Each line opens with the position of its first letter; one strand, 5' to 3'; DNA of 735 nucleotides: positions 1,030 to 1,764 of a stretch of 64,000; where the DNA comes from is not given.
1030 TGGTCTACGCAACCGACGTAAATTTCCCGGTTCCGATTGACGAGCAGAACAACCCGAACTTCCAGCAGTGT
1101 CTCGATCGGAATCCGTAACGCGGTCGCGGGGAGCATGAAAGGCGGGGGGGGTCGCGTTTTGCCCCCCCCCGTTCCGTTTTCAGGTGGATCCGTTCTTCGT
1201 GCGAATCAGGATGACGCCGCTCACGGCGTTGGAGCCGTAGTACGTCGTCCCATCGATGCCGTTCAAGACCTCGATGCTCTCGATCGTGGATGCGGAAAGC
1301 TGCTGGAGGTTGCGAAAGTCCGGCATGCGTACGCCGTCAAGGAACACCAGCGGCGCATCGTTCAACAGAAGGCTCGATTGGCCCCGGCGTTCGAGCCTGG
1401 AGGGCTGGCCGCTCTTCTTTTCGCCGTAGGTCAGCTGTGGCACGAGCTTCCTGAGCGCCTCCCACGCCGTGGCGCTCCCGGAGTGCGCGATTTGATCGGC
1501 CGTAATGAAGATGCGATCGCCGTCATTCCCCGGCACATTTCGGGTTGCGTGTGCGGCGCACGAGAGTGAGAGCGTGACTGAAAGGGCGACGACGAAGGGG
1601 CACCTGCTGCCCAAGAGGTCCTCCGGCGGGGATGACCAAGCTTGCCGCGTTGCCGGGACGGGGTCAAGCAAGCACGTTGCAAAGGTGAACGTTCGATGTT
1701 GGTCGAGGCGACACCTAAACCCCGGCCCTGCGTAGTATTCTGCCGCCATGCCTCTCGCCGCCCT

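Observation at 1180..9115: Two SusC/SusD-type modules are each followed by a convergent stand-alone plug-domain gene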

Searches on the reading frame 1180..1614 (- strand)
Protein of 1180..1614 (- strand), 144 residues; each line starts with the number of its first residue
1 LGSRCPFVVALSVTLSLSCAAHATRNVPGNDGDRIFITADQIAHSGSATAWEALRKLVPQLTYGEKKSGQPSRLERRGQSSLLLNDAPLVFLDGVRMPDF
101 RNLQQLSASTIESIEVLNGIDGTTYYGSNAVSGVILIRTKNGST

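Call 7: search_protein_families(library=pfam, proteins=[window:1180-1614:-], max_evalue=0.1)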
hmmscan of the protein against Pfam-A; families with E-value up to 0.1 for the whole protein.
window:1180-1614:- (144 aa): 1 family
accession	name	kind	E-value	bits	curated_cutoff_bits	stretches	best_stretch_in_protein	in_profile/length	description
PF07715.20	Plug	-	3.1e-15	57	23.9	1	37-134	12-107/107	TonB-dependent Receptor Plug Domain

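Call 11: search_protein_families(library=ncbifam, proteins=[window:1180-1614:-], max_evalue=0.01)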
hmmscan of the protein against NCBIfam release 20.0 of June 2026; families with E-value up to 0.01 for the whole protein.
window:1180-1614:- (144 aa): 10 families
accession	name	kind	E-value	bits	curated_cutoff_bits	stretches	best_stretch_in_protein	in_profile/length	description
TIGR04056.1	OMP_RagA_SusC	subfamily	1.4e-14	53.4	368.25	1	38-143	102-207/981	SusC/RagA family TonB-linked outer membrane protein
NF053590.1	TonB_dep_TOL0244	equivalog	6e-10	38.4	645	1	37-142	35-142/604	TOL_0244 family TonB-dependent receptor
TIGR01783.1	TonB-siderophor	subfamily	8.8e-10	37.8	223.5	1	34-143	6-111/649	TonB-dependent siderophore receptor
TIGR04057.1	SusC_RagA_signa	signature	4.7e-07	29.5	46.2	1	111-140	2-31/31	SusC/RagA subfamily TonB-dependent outer membrane receptor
TIGR01779.1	TonB-B12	equivalog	1.3e-06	27.3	599.7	1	37-142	52-156/614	TonB-dependent vitamin B12 receptor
TIGR01785.1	TonB-hemin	subfamily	8.4e-06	24.5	316.85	1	36-141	24-130/677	TonB-dependent heme/hemoglobin receptor family protein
NF052649.1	TonRcptRhtA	equivalog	2.4e-05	22.7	1100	1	83-143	106-168/744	TonB-dependent siderophore receptor RhtA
NF007926.1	PRK10641.1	equivalog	0.00026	19.7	836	1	37-141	51-155/617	TonB-dependent vitamin B12 receptor BtuB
TIGR01786.1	TonB-hemlactrns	subfamily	0.0028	16.1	323.75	1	38-142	29-136/719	TonB-dependent hemoglobin/transferrin/lactoferrin family receptor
NF050067.1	TonBEntbctnRecCfrA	equivalog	0.0071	14.7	1200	1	108-141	127-159/698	TonB-dependent ferric enterobactin receptor CfrA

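Call 16: find_homologous_proteins(query=window:1180-1614:-)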
Query window:1180-1614:- (144 aa): 110 proteins with E <= 0.001 among 134 candidates.
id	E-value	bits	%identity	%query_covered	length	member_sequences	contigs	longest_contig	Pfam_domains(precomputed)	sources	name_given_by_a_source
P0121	4.8e-83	294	94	100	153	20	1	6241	PF07715.21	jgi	jgi:outer membrane cobalamin receptor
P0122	1.5e-79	283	91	100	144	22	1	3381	PF07715.21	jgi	-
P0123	1.9e-79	282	92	100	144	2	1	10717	PF07715.21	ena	-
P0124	1.3e-78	280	90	100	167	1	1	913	PF07715.21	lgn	-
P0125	2.7e-77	275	92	100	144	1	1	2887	PF07715.21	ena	-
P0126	1.0e-76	273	90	100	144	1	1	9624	PF07715.21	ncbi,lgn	-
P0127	6.1e-76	271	90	100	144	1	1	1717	PF07715.21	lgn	-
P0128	2.3e-75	269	87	100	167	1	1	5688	PF07715.21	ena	-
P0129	3.0e-75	269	88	99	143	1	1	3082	PF07715.21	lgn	-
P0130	2.0e-74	266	87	99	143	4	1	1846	PF07715.21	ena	-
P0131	5.6e-74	265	87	99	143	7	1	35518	PF07715.21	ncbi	-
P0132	5.8e-74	265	87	99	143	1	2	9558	PF07715.21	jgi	jgi:outer membrane cobalamin receptor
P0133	8.1e-74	264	87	99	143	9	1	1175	PF07715.21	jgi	jgi:outer membrane cobalamin receptor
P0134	8.1e-73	261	87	97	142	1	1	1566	PF07715.21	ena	-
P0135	9.8e-73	261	86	99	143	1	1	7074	PF07715.21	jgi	jgi:outer membrane cobalamin receptor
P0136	3.8e-68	246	81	99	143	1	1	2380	PF07715.21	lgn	-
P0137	5.0e-68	245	82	99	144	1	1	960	PF07715.21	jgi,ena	-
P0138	1.8e-66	240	84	85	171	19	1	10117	PF07715.21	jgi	-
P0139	3.2e-65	236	76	100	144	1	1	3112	PF07715.21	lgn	-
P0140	3.8e-65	236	94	82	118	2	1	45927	PF07715.21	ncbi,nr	ncbi:MAG TPA: Plug domain-containing protein [Gemmatimonadales bacterium]|nr:Plug domain-containing 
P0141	5.3e-62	226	74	100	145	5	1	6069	PF07715.21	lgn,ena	-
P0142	2.1e-61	224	78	95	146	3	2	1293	PF07715.21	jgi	jgi:outer membrane cobalamin receptor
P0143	4.2e-57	210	84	81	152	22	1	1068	PF07715.21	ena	-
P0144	6.0e-57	209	77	88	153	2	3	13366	PF07715.21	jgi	jgi:outer membrane cobalamin receptor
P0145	4.6e-56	207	83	81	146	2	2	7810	PF07715.21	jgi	jgi:outer membrane cobalamin receptor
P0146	2.8e-50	188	61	100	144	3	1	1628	PF07715.21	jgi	jgi:outer membrane cobalamin receptor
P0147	4.7e-48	181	67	88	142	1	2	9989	PF07715.21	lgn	-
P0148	6.1e-48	180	70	80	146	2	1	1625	PF07715.21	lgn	-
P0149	6.1e-48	180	63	99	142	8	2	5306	PF07715.21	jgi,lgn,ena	jgi:outer membrane receptor protein involved in Fe transport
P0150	1.1e-47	179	67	85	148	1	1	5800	PF07715.21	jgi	jgi:outer membrane cobalamin receptor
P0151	1.2e-47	179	61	98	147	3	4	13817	PF07715.21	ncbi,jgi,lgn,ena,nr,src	ncbi:MAG TPA: Plug domain-containing protein [Gemmatimonadales bacterium]|nr:Plug domain-containing 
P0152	1.4e-47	179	62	99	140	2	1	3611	PF07715.21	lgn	-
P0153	2.2e-47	178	68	85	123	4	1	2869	PF07715.21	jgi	jgi:outer membrane cobalamin receptor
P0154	2.7e-47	178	61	99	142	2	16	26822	PF07715.21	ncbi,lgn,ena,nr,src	ncbi:MAG TPA: Plug domain-containing protein [Gemmatimonadales bacterium]|nr:Plug domain-containing 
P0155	3.4e-47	178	60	100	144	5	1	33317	PF07715.21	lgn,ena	-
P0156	5.9e-47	177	60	100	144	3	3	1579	PF07715.21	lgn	-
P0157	7.8e-47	177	60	99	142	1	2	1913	PF07715.21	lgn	-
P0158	1.7e-46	176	63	99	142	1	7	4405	PF07715.21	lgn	-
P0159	3.6e-46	175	59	97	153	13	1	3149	PF07715.21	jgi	-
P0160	4.3e-46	174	70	81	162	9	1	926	PF07715.21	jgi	jgi:outer membrane cobalamin receptor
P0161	4.9e-46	174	59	99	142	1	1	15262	PF07715.21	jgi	jgi:outer membrane cobalamin receptor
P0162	9.8e-46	173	59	95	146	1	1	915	PF07715.21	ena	-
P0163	1.3e-45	173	57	99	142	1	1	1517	PF07715.21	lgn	-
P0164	2.7e-45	172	58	95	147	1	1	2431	PF07715.21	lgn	-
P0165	2.8e-45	172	68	83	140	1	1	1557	PF07715.21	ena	-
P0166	3.4e-45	171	61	96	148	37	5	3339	PF07715.21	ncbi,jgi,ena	-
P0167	4.0e-45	171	60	92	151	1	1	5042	PF07715.21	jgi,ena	jgi:outer membrane cobalamin receptor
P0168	5.7e-45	171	60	94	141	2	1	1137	PF07715.21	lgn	-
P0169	7.6e-45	170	57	99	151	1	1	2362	PF07715.21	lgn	-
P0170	2.1e-44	169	67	79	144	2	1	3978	PF07715.21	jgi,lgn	jgi:outer membrane cobalamin receptor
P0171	3.4e-44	168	71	78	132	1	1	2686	PF07715.21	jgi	jgi:outer membrane cobalamin receptor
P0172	4.4e-44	168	60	97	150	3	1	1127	PF07715.21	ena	-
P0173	6.0e-44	167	64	87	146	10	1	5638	PF07715.21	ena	-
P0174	6.9e-44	167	61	85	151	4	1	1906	PF07715.21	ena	-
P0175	7.2e-44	167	64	87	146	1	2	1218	PF07715.21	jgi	jgi:outer membrane cobalamin receptor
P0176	8.8e-44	167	62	91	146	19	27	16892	PF07715.21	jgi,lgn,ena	-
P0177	1.6e-43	166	61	85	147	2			PF07715.21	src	-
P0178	2.4e-43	165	63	87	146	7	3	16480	PF07715.21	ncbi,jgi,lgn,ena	-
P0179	3.0e-43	165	67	79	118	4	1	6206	PF07715.21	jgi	jgi:outer membrane cobalamin receptor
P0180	4.9e-43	164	59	99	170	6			PF07715.21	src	-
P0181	8.4e-43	164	62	92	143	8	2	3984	PF07715.21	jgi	jgi:outer membrane cobalamin receptor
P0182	1.1e-42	163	59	93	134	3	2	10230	PF07715.21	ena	-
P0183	1.2e-42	163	58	98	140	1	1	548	PF07715.21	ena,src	-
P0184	2.1e-42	162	62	85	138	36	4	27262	PF07715.21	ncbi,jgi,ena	-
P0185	3.6e-42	162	58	96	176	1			PF07715.21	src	-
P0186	3.8e-42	162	61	81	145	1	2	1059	PF07715.21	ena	-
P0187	1.2e-41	160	59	95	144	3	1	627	PF07715.21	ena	-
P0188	5.4e-41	158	64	78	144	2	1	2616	PF07715.21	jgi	-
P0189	5.4e-41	158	64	76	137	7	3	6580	PF07715.21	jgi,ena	-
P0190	6.1e-41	158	61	86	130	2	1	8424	PF07715.21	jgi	jgi:outer membrane cobalamin receptor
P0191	7.3e-41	157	60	85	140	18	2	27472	PF07715.21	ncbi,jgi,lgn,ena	-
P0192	7.4e-41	157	60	86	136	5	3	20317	PF07715.21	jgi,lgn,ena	-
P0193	8.0e-41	157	57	95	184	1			PF07715.21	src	-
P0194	1.6e-40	156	65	78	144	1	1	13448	PF07715.21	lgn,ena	-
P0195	4.2e-40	155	58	86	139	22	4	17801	PF07715.21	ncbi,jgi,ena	-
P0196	8.6e-40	154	63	78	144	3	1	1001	PF07715.21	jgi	-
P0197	9.1e-40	154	60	81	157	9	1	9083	PF07715.21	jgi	-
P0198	1.7e-39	153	56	96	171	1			PF07715.21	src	-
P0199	2.6e-39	152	56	94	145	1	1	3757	PF07715.21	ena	-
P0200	2.7e-39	152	62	78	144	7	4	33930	PF07715.21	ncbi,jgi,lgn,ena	ncbi:MAG TPA: Plug domain-containing protein [Gemmatimonadales bacterium]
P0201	3.7e-39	152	55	98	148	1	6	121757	PF07715.21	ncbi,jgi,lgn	jgi:outer membrane cobalamin receptor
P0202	6.1e-39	151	62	78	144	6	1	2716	PF07715.21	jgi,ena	jgi:outer membrane cobalamin receptor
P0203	9.7e-39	150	52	98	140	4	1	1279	PF07715.21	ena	-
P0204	1.4e-38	150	62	81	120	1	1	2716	PF07715.21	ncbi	-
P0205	1.6e-38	150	61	79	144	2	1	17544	PF07715.21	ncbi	ncbi:MAG TPA: TonB-dependent receptor plug domain-containing protein [Gemmatimonadales bacterium]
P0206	3.5e-38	149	63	77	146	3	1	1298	PF07715.21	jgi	-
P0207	4.8e-38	148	54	95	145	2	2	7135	PF07715.21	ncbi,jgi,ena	-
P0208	5.8e-38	148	54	85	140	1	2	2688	PF07715.21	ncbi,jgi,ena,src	-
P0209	8.4e-38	147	60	78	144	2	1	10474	PF07715.21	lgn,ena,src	-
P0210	5.8e-37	145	54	90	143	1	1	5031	PF07715.21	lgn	-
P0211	6.9e-37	145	55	92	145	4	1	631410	PF07715.21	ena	-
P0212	1.1e-36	144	52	95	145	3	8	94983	PF07715.21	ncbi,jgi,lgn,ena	jgi:outer membrane cobalamin receptor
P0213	1.9e-36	143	61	76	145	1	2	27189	PF07715.21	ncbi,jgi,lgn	jgi:outer membrane cobalamin receptor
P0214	3.4e-36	142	60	76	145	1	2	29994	PF07715.21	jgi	jgi:outer membrane cobalamin receptor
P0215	4.9e-36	142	50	97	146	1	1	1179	PF07715.21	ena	-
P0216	5.2e-36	142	68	67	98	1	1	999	PF07715.21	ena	-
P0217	5.2e-36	142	50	97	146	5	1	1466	PF07715.21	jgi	-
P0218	7.0e-36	141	55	81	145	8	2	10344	PF07715.21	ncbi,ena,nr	ncbi:MAG TPA: TonB-dependent receptor plug domain-containing protein [Gemmatimonadales bacterium]|nr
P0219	4.0e-35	139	64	70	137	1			PF07715.21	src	-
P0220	6.0e-35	138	58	75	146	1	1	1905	PF07715.21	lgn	-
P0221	5.4e-33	132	52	99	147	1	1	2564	PF07715.21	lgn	-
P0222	5.5e-33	132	52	76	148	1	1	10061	PF07715.21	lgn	-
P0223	1.2e-32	131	49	95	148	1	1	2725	PF07715.21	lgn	-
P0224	3.2e-30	123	69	56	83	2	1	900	PF07715.21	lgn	-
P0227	1.1e-26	111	63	58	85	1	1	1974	PF07715.21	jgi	jgi:outer membrane cobalamin receptor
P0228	2.1e-22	98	44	96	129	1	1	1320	PF07715.21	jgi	-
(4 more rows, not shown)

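Call 17: find_encoding_contigs(protein=P0131, flank=8000, max_places=2)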
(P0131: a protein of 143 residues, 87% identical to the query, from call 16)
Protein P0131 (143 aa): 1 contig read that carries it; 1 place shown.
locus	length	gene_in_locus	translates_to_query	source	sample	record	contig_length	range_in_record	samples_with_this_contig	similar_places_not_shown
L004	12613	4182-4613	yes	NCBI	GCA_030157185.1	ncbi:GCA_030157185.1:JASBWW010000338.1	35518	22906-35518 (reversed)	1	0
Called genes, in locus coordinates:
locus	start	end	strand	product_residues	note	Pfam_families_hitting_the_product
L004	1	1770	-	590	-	?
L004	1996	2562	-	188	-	PF04011:LemA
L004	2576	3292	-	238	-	-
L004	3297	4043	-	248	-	PF04536:TPM_phosphatase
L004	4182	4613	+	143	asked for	PF07715:Plug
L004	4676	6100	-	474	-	-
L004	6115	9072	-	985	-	PF13620:CarboxypepD_reg, PF13715:CarbopepD_reg_2, PF07715:Plug, PF00593:TonB_dep_Rec_b-barrel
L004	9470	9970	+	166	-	PF07715:Plug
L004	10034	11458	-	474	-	-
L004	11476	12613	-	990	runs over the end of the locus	PF13620:CarboxypepD_reg, PF13715:CarbopepD_reg_2, PF22904:NOMO1-like_2nd (weak), PF07715:Plug, PF00593:TonB_dep_Rec_b-barrel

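Call 18: find_encoding_contigs(protein=P0211, flank=8000, max_places=2)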
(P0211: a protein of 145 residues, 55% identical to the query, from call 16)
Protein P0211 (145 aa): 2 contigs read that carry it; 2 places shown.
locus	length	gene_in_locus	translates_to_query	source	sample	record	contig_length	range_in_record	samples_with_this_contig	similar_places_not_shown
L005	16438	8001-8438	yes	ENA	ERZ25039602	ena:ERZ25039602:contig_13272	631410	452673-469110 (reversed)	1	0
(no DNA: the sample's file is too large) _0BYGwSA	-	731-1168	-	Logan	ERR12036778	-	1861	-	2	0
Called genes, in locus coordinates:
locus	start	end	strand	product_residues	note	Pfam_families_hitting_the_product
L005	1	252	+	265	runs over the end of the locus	PF17657:DNA_pol3_finger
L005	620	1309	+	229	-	-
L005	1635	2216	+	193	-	PF01039:Carboxyl_trans, PF03255:ACCA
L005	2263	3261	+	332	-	PF04468:PSP1, PF28472:PSP1_3rd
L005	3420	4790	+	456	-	PF09334:tRNA-synt_1g, PF00133:tRNA-synt_1, PF19303:Anticodon_3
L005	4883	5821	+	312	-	PF01551:Peptidase_M23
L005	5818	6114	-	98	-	PF04011:LemA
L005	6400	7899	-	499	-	PF04536:TPM_phosphatase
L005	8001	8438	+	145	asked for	PF07715:Plug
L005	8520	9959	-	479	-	-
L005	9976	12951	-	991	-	PF13620:CarboxypepD_reg, PF13715:CarbopepD_reg_2, PF07715:Plug, PF00593:TonB_dep_Rec_b-barrel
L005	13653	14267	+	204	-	PF13462:Thioredoxin_4, PF01323:DSBA (weak)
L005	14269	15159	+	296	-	PF26550:Tricorn_2nd, PF26550:Tricorn_2nd, PF26549:Tricorn_N, PF07676:PD40, PF25174:Beta-prop_THOC3, PF26549:Tricorn_N, PF07676:PD40, PF07676:PD40, +5 more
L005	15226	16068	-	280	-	PF14344:DUF4397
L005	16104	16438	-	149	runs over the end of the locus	-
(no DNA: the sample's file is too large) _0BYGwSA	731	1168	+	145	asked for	PF07715:Plug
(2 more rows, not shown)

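Call 19: find_encoding_contigs(protein=P0201, flank=8000, max_places=3)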
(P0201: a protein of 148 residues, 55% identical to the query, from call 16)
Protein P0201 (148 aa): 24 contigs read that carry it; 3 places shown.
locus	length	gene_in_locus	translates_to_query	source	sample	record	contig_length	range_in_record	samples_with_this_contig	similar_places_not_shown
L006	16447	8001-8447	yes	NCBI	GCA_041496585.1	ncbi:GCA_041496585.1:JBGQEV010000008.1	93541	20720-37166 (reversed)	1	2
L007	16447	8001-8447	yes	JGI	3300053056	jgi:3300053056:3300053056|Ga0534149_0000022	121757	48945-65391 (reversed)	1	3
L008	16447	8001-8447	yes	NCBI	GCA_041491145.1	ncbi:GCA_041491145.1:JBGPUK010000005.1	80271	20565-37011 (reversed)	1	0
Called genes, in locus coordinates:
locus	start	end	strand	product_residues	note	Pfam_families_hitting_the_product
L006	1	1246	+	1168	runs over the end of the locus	PF02811:PHP, PF07733:DNA_pol3_alpha, PF17657:DNA_pol3_finger, PF14579:HHH_6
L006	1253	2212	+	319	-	PF03255:ACCA, PF01039:Carboxyl_trans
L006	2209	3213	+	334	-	-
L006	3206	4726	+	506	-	PF00133:tRNA-synt_1, PF01406:tRNA-synt_1e (faint), PF09334:tRNA-synt_1g, PF00133:tRNA-synt_1 (weak), PF19303:Anticodon_3, PF08264:Anticodon_1 (weak)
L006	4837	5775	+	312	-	PF01551:Peptidase_M23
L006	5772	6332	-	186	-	PF04011:LemA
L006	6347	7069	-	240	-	-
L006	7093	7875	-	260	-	PF04536:TPM_phosphatase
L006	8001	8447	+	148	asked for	PF07715:Plug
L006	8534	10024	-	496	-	-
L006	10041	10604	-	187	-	-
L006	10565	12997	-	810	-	PF13620:CarboxypepD_reg, PF13715:CarbopepD_reg_2, PF07715:Plug, PF00593:TonB_dep_Rec_b-barrel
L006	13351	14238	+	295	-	-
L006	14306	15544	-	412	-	PF14344:DUF4397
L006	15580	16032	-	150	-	-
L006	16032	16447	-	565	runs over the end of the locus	-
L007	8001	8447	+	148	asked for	PF07715:Plug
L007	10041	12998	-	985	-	PF13620:CarboxypepD_reg, PF13715:CarbopepD_reg_2, PF07715:Plug, PF00593:TonB_dep_Rec_b-barrel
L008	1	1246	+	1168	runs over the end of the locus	PF02811:PHP, PF07733:DNA_pol3_alpha, PF17657:DNA_pol3_finger, PF14579:HHH_6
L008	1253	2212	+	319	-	PF03255:ACCA, PF01039:Carboxyl_trans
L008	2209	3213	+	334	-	-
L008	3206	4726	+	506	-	PF00133:tRNA-synt_1, PF01406:tRNA-synt_1e (faint), PF09334:tRNA-synt_1g, PF00133:tRNA-synt_1 (weak), PF19303:Anticodon_3, PF08264:Anticodon_1 (weak)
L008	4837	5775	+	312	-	PF01551:Peptidase_M23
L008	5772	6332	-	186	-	PF04011:LemA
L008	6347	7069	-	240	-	-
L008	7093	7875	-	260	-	PF04536:TPM_phosphatase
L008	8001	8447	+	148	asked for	PF07715:Plug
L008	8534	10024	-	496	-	-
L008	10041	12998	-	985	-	PF13620:CarboxypepD_reg, PF13715:CarbopepD_reg_2, PF07715:Plug, PF00593:TonB_dep_Rec_b-barrel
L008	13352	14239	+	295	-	-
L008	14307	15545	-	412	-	PF14344:DUF4397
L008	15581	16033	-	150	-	-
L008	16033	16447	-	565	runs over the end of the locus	-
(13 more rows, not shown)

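Call 29: find_related_loci(query=A2, collection=genome_contigs, flank=8000)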
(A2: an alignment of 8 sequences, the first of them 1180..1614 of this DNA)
Query A2 (144 aa) in genome_contigs; peptide patterns used: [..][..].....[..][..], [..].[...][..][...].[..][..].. (x = any residue, [..] = any of these).
144 stretches matched a pattern; 91 encode a relative of the query (tblastn E <= 1e-3); the best 80 are kept; 79 distinct loci.
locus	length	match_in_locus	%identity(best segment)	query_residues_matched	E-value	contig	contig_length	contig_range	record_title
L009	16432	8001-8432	89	1-144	4e-83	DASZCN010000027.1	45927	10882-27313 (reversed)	MAG TPA_asm: Gemmatimonadales bacterium isolate SMAG_U6443 k141_70079, whole genome shotgun sequence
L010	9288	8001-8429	83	1-143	2e-76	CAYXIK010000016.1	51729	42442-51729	MAG TPA_asm: uncultured Gemmatimonadaceae bacterium isolate binchicken_co185_182 genome assembly, contig: NODE_830_lengt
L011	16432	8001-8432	60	2-143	3e-54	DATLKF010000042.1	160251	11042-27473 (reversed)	MAG TPA_asm: Gemmatimonadales bacterium isolate SMAG_U13715 k141_128461, whole genome shotgun sequence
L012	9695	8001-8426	61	1-143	3e-54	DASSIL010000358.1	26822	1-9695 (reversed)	MAG TPA_asm: Gemmatimonadales bacterium isolate SMAG_U1086 k141_425220, whole genome shotgun sequence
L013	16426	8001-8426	62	1-143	1e-53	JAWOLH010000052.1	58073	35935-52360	MAG: Gemmatimonadales bacterium isolate bin_24 c_000016352353, whole genome shotgun sequence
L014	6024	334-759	59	1-143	2e-53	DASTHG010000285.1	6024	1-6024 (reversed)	MAG TPA_asm: Gemmatimonadales bacterium isolate SMAG_U452 k141_374702, whole genome shotgun sequence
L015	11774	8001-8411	64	10-143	2e-52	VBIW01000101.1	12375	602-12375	MAG: Chloroflexi bacterium isolate CF_140 14_0927_12_20cm_scaffold_15761, whole genome shotgun sequence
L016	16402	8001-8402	63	11-143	6e-52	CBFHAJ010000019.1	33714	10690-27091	MAG TPA_asm: uncultured bacterium isolate SRR21876936_metabat2_14 genome assembly, contig: ERZ27257217.73, whole genome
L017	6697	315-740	59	1-143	3e-51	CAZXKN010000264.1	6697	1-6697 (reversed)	MAG TPA_asm: uncultured Gemmatimonadaceae bacterium isolate binchicken_co279_228 genome assembly, contig: k141_3941783,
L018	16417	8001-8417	57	1-141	3e-50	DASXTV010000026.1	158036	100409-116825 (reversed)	MAG TPA_asm: Gemmatimonadales bacterium isolate SMAG_U4701 k141_1468539, whole genome shotgun sequence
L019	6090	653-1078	58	6-143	3e-49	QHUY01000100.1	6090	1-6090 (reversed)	MAG: Gemmatimonadetes bacterium isolate AG17 14_1009_16_40cm_scaffold_48758_curated, whole genome shotgun sequence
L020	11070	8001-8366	63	19-141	9e-49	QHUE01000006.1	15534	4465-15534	MAG: Gemmatimonadetes bacterium isolate AG35 14_0903_16_40cm_scaffold_3300_curated, whole genome shotgun sequence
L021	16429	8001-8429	54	1-143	7e-48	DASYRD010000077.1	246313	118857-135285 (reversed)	MAG TPA_asm: Gemmatimonadales bacterium isolate SMAG_U4502 k141_1100716, whole genome shotgun sequence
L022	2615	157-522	61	19-141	4e-47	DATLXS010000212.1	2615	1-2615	MAG TPA_asm: Gemmatimonadales bacterium isolate SMAG_U13252 k141_2146725, whole genome shotgun sequence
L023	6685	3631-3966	63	32-143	7e-46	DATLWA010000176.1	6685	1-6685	MAG TPA_asm: Gemmatimonadales bacterium isolate SMAG_U13206 k141_295063, whole genome shotgun sequence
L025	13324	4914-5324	48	6-140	6e-42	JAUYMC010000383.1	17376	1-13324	MAG: Gemmatimonadales bacterium isolate C24_metabat.bin.68 C24_k141_983073, whole genome shotgun sequence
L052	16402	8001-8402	43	11-144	9e-32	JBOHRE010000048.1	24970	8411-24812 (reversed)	MAG: Longimicrobiales bacterium isolate SD8037_maxbin2.bin.20_sub NODE_629_length_24970_cov_2.691060, whole genome shotg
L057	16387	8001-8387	45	11-140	3e-29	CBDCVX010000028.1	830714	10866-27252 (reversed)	MAG: Longimicrobiales bacterium isolate a0b5b817-e2af-4f96-8917-99eef08e4199 genome assembly, contig: contig_28, whole g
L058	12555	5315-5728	42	1-139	7e-29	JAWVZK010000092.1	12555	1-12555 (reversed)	MAG: Longimicrobiales bacterium isolate HN14.bin.27 k141_572602_length_12555_cov_9.0000, whole genome shotgun sequence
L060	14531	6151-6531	42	15-142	7e-28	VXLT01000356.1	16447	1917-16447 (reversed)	MAG: Gemmatimonadetes bacterium isolate SB0661_bin_2 NODE_2693_length_16447_cov_65.668497, whole genome shotgun sequence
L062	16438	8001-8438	45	7-143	4e-28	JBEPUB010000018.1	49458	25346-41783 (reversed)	MAG: Gemmatimonadota bacterium isolate 22E.concoct.088 NODE_587_length_49458_cov_256.236544, whole genome shotgun sequen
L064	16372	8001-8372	43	18-142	1e-27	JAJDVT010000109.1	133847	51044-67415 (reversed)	MAG: Gemmatimonadetes bacterium isolate jk18x22bins.63 k141_643243, whole genome shotgun sequence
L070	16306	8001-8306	45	36-137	1e-23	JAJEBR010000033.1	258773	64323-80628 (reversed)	MAG: Gemmatimonadetes bacterium isolate jk18x9bins.40 k141_216138, whole genome shotgun sequence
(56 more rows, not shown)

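Call 73: search_protein_families(library=pfam, proteins=[L021:7283-7696:-, L025:4248-4700:-], max_evalue=0.01)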
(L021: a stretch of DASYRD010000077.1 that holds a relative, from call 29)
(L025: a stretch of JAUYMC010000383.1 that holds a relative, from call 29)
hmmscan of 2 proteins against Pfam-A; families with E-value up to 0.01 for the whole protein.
L021:7283-7696:- (137 aa): 1 family
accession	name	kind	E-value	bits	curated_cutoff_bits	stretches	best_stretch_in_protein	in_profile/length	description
PF07715.20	Plug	-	0.00067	20.6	23.9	1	72-131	45-107/107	TonB-dependent Receptor Plug Domain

L025:4248-4700:- (150 aa): 1 family
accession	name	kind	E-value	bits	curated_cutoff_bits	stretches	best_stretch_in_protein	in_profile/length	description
PF07715.20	Plug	-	0.0093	16.9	23.9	0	98-144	58-107/107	TonB-dependent Receptor Plug Domain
